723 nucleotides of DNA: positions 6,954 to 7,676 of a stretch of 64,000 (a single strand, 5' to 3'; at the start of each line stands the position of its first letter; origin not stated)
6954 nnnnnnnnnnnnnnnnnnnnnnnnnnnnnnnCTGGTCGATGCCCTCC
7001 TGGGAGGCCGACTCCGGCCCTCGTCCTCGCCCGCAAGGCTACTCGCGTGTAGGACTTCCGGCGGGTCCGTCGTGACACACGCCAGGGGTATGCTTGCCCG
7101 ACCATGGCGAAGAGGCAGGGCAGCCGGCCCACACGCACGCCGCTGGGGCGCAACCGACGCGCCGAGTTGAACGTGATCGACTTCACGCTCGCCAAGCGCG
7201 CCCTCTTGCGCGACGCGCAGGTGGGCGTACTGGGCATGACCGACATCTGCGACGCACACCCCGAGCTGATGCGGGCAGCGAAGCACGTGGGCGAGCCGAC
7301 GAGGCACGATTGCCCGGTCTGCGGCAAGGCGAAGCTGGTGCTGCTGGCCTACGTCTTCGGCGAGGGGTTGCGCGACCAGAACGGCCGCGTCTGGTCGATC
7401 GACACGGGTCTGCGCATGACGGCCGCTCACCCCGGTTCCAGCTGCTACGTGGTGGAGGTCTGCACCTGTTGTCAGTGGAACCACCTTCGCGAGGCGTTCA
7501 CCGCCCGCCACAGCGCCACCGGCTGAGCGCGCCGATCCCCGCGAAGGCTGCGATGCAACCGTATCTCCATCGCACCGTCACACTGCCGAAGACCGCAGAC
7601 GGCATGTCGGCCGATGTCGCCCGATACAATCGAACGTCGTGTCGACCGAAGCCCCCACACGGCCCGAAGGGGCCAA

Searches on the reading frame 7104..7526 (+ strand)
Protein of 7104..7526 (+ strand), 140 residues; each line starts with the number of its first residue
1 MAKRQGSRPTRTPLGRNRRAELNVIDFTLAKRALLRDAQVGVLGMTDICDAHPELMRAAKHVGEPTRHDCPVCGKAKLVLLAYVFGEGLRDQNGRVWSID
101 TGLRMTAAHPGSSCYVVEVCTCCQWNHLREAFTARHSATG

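Call 3: search_protein_families(library=pfam, proteins=[window:7104-7526:+], max_evalue=0.1)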
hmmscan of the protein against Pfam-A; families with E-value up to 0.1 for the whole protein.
window:7104-7526:+ (140 aa): 1 family
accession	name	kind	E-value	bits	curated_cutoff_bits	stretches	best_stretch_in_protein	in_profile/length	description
PF17249.8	DUF5318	-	3.8e-33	114.5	31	1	21-134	4-117/131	Family of unknown function (DUF5318)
